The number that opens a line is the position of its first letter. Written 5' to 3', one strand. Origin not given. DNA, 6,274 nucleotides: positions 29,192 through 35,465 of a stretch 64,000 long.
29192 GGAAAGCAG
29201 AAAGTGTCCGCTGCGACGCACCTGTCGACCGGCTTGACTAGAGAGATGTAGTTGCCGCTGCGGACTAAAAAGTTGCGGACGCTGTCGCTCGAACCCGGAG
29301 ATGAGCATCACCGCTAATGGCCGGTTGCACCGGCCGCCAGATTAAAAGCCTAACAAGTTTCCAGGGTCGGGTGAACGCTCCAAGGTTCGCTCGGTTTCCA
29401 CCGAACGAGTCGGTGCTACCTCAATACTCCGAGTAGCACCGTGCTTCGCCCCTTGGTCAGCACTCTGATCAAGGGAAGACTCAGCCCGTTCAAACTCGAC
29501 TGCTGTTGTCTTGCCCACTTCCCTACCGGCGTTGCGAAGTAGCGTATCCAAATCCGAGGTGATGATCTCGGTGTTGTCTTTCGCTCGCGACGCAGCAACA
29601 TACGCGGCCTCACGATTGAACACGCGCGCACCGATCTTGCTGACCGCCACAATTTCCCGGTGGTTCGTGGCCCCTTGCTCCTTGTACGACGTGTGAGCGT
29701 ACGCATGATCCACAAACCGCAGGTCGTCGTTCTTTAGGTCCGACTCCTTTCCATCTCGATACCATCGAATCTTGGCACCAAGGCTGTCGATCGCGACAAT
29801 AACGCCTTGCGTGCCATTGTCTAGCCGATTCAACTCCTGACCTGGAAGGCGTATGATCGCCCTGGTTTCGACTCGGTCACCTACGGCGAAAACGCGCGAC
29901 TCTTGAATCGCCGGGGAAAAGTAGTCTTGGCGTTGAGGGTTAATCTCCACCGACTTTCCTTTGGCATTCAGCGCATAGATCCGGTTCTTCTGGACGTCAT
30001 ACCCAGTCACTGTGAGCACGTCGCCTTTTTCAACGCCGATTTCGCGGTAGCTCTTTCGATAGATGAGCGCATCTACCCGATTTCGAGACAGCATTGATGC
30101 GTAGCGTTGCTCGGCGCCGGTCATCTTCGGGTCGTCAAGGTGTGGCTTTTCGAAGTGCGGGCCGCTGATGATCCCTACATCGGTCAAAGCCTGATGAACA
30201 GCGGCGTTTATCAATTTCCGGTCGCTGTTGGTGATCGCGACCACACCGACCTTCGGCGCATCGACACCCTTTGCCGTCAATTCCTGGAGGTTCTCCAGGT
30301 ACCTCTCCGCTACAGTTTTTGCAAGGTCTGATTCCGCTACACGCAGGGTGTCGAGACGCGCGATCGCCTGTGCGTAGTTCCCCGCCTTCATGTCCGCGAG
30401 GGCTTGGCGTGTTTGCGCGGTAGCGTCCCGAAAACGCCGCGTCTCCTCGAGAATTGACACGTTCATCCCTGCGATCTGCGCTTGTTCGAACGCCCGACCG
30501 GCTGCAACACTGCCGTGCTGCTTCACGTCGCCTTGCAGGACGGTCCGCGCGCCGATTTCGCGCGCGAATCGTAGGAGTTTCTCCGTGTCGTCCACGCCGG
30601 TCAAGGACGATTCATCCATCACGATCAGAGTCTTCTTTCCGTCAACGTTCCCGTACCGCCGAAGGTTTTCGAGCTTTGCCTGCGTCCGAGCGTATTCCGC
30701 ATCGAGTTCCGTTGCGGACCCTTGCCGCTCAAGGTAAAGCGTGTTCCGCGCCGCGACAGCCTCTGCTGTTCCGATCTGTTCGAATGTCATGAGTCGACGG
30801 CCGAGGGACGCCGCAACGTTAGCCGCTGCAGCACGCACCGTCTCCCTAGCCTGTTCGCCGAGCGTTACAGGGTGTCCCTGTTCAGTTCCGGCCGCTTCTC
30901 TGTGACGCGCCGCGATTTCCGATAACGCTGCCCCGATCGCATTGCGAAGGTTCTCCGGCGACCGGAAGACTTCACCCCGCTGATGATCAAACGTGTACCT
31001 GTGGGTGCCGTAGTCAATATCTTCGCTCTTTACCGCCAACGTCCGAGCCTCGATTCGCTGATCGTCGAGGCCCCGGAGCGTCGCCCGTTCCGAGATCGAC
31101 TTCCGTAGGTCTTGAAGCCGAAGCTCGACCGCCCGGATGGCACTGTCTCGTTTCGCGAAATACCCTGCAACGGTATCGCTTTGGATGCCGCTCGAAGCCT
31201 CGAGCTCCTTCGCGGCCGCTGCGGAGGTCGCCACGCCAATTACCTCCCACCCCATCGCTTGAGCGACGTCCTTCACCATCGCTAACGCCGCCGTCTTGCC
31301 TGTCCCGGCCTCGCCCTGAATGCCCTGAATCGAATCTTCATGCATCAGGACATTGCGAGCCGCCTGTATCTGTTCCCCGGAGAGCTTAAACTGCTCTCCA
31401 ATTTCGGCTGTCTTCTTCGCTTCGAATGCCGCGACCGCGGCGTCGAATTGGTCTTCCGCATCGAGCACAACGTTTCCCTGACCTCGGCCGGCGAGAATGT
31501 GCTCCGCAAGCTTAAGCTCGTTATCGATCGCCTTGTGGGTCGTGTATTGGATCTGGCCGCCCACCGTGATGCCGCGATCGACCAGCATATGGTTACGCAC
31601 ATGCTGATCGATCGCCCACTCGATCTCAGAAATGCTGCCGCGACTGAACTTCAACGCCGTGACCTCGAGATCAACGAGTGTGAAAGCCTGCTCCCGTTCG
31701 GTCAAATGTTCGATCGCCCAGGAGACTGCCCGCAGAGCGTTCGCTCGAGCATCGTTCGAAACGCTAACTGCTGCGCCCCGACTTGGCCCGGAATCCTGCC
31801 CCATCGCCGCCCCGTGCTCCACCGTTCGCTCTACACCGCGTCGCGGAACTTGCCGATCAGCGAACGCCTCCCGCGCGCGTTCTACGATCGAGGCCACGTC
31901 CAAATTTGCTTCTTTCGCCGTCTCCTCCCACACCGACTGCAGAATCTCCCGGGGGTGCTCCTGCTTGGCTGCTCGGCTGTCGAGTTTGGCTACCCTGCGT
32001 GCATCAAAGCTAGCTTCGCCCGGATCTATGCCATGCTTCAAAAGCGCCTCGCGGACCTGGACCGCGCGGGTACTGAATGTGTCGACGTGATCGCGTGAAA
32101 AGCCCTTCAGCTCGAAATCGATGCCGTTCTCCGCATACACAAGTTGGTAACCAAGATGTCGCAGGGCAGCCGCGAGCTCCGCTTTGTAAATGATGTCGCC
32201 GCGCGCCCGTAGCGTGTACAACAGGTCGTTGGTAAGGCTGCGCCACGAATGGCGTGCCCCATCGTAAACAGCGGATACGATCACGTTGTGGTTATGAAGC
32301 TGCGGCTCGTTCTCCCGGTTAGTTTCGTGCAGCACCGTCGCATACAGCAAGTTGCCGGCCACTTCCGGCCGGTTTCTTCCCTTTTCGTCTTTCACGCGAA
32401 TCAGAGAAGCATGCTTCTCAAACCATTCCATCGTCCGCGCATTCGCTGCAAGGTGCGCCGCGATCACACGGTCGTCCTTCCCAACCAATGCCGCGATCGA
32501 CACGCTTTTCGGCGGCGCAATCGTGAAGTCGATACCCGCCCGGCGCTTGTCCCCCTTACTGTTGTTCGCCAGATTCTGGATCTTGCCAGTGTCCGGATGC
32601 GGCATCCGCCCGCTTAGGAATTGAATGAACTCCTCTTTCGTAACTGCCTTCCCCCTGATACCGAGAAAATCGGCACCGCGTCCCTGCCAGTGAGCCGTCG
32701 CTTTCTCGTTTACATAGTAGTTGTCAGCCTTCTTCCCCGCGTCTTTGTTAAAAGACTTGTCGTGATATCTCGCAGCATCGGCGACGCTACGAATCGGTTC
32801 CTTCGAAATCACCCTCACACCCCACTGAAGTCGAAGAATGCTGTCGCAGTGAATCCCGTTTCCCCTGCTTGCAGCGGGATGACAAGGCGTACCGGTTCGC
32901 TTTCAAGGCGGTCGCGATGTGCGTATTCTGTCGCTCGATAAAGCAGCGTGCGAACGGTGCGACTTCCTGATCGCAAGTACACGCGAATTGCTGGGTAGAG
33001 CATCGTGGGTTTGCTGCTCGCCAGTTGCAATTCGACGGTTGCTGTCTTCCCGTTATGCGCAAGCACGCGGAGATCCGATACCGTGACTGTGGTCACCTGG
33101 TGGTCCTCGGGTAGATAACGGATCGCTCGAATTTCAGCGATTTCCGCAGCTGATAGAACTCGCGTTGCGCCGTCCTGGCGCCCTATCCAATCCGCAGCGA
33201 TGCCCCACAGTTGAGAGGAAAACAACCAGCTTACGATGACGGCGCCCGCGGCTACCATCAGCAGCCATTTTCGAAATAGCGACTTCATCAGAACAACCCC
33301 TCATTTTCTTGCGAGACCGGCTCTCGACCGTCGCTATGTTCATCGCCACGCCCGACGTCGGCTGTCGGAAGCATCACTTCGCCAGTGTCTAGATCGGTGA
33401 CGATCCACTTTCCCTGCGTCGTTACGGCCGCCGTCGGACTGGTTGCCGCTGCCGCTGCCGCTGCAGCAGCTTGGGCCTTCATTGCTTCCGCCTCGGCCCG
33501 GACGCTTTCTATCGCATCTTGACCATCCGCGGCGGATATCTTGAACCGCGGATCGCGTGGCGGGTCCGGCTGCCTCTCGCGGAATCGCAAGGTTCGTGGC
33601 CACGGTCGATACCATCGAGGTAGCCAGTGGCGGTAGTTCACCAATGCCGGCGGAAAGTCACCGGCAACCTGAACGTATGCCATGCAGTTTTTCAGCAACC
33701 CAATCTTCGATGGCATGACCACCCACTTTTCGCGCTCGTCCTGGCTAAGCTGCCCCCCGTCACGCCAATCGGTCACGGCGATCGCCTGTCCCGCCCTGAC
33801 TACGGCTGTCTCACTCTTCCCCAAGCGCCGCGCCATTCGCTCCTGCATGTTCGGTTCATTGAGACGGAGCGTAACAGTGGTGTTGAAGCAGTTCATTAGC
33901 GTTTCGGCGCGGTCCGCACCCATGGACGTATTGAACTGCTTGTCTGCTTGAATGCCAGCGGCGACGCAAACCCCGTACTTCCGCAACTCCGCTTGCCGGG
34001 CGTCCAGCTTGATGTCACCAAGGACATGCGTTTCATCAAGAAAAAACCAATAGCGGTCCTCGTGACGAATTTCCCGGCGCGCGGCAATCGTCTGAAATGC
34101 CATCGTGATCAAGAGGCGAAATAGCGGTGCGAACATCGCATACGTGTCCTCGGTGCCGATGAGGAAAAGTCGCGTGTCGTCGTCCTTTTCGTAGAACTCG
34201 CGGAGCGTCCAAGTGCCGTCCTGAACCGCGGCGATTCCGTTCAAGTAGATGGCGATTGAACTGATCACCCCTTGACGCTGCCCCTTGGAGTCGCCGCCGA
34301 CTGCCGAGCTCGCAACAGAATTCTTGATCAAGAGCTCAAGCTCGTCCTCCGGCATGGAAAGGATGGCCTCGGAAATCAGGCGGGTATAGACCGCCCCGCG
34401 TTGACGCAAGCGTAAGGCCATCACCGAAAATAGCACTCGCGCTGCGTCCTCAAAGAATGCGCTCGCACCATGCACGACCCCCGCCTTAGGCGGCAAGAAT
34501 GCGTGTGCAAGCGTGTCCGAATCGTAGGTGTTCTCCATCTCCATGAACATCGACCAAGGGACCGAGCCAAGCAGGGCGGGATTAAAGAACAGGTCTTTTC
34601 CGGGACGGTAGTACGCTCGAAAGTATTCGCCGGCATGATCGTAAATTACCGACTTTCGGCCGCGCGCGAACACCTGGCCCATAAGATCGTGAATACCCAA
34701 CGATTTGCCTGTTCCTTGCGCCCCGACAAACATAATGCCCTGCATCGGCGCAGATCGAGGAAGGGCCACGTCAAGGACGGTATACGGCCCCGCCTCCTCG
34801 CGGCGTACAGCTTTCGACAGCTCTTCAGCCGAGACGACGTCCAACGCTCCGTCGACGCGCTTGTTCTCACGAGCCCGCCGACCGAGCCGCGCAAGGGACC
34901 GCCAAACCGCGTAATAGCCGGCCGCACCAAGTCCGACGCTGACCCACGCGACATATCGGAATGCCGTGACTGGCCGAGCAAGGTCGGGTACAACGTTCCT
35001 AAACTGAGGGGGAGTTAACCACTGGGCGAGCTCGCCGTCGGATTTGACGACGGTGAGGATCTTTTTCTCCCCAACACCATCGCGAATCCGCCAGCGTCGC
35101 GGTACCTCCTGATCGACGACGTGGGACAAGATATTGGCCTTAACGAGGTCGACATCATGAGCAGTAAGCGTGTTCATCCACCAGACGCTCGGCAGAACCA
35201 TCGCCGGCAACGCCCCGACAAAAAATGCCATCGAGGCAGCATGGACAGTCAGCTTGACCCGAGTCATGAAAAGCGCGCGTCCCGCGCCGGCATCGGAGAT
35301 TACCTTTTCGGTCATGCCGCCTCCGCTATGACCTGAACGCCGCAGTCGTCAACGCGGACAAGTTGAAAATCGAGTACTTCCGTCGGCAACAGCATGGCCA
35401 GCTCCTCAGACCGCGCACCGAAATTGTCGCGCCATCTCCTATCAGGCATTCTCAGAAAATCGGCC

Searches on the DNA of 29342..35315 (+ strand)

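Call 72: search_dna_similar(query=window:29342-35315:+, collection=plasmids, mode=near, max_rows=15)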
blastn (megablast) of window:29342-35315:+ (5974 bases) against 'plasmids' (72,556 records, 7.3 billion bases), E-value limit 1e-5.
Records with a match: 1; places in all: 1; records where one place covers at least 80% of the query: 1.
Best place of each record, by identity: 95-99% 1.
By first word of the organism name: Burkholderia 1.
By predicted mobility (MOB-suite, as given by PLSDB): conjugative 1.
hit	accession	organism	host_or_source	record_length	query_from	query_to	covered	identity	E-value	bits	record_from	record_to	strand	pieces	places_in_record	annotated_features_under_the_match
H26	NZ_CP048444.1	Burkholderia multivorans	Homo sapiens,sputum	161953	141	5974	98%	97.4%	0e+0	9927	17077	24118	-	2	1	mobF: MobF family relaxase | type IV secretion system DNA-binding domain-containing protein | IS5-like element ISBmu23 family transposase | hypothetical protein | relaxase domain-containing protein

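Call 73: get_annotated_region(hit=H26, flank=14000)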
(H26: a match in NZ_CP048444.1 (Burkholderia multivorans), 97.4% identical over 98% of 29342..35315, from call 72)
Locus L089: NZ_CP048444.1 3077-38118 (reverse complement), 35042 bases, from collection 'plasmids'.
description: Burkholderia multivorans strain P2Bm2011a plasmid unnamed, complete sequence
organism: Burkholderia multivorans (NCBI taxid 87883)
taxonomy: Bacteria; Pseudomonadota; Betaproteobacteria; Burkholderiales; Burkholderiaceae; Burkholderia; Burkholderia multivorans
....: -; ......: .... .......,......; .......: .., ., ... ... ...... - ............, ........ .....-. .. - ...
typing (MOB-suite, as given by PLSDB): conjugative; replicon rep_cluster_1467; relaxase MOBF,MOBP; mating-pair formation MPF_F
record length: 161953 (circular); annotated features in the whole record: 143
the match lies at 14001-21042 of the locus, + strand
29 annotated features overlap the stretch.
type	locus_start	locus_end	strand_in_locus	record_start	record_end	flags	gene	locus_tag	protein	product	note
CDS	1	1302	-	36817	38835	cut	-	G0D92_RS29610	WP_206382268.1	alpha-glucosidase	-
CDS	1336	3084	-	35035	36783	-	-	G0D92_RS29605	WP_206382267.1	solute:sodium symporter family transporter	GO:0055085 - transmembrane transport [Evidence IEA]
CDS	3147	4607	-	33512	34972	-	-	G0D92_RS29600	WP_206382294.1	NAD-dependent succinate-semialdehyde dehydrogenase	-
CDS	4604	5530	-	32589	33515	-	-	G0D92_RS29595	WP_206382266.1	SMP-30/gluconolactonase/LRE family protein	-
CDS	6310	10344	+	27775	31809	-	-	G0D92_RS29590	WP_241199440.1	type ISP restriction/modification enzyme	-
CDS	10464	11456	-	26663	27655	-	-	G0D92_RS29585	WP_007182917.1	IS5-like element ISBmu23 family transposase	GO:0006313 - DNA transposition [Evidence IEA]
CDS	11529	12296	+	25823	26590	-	-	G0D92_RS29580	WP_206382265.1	type ISP restriction/modification enzyme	-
CDS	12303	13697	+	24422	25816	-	-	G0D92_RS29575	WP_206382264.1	ISL3 family transposase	-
CDS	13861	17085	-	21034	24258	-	mobF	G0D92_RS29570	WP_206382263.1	MobF family relaxase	-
CDS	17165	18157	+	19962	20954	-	-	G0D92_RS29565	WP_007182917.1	IS5-like element ISBmu23 family transposase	GO:0006313 - DNA transposition [Evidence IEA]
CDS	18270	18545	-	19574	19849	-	-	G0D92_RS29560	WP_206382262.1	relaxase domain-containing protein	-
CDS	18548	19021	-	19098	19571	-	-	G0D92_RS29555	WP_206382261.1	hypothetical protein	-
CDS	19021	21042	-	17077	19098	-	-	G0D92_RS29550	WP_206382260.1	type IV secretion system DNA-binding domain-containing protein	-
CDS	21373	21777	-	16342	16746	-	-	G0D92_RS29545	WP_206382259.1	hypothetical protein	-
CDS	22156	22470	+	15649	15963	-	-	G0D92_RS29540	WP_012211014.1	hypothetical protein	-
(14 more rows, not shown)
